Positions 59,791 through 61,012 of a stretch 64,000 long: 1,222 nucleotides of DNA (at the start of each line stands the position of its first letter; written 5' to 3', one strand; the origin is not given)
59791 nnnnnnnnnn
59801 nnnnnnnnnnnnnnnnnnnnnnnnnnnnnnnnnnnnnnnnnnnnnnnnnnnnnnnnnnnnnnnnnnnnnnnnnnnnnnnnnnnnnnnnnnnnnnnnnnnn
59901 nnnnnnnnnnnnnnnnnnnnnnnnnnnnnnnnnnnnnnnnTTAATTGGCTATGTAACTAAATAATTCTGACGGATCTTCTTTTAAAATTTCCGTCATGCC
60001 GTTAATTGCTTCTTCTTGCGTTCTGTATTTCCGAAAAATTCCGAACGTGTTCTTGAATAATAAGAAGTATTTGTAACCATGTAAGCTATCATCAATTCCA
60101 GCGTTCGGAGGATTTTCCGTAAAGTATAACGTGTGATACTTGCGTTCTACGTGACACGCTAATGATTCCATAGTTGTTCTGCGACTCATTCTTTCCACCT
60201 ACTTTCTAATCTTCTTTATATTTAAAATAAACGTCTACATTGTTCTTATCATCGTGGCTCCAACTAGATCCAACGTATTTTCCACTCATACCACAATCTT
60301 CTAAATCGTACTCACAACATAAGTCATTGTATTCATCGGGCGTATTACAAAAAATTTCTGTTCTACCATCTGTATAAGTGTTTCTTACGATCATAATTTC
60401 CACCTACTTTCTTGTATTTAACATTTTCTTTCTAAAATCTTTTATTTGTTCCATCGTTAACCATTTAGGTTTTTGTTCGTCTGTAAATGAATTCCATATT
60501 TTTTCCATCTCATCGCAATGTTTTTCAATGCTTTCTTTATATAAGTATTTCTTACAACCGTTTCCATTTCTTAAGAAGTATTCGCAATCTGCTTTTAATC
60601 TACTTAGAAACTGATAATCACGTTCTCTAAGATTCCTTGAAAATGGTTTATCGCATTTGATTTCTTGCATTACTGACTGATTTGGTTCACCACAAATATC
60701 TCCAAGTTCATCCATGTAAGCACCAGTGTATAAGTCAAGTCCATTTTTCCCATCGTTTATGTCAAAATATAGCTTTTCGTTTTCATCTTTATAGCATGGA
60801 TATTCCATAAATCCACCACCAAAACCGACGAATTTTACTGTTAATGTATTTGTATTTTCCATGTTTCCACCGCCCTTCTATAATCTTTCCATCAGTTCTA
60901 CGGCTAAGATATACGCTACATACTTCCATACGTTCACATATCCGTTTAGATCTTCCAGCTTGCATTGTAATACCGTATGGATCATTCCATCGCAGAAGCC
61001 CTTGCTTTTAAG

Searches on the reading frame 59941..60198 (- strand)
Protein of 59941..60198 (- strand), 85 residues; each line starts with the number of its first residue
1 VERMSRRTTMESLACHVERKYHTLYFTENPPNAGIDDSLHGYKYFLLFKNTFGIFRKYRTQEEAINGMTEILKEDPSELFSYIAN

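Call 83: search_protein_families(library=pfam, proteins=[window:59941-60198:-], max_evalue=0.1)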
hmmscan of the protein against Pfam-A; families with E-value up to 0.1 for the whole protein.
window:59941-60198:- (85 aa): 1 family
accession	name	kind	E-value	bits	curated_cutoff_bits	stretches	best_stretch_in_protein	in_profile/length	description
PF09954.14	DUF2188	-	0.0035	17.9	22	1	57-80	24-48/62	Uncharacterized protein conserved in bacteria (DUF2188)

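Call 84: search_protein_families(library=padloc, proteins=[window:59941-60198:-], max_evalue=0.1)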
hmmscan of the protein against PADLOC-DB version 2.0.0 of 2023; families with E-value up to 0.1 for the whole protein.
window:59941-60198:- (85 aa): 0 families

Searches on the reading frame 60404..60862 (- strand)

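Call 12: search_protein_families(library=phrogs, proteins=[window:60404-60862:-], max_evalue=0.00001)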
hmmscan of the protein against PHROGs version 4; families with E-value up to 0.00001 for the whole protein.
window:60404-60862:- (152 aa): 1 family
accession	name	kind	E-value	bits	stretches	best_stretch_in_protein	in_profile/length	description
phrog_15551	-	unknown function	7.8e-18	65.5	1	80-149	16-83/84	-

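Call 83: search_protein_families(library=pfam, proteins=[window:60404-60862:-], max_evalue=0.1)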
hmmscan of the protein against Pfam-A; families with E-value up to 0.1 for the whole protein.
window:60404-60862:- (152 aa): 1 family
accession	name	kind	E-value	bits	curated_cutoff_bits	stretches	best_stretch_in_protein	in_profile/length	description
PF18824.6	LPD11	-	1.2e-26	93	27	1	80-147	2-69/69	Large polyvalent protein-associated domain 11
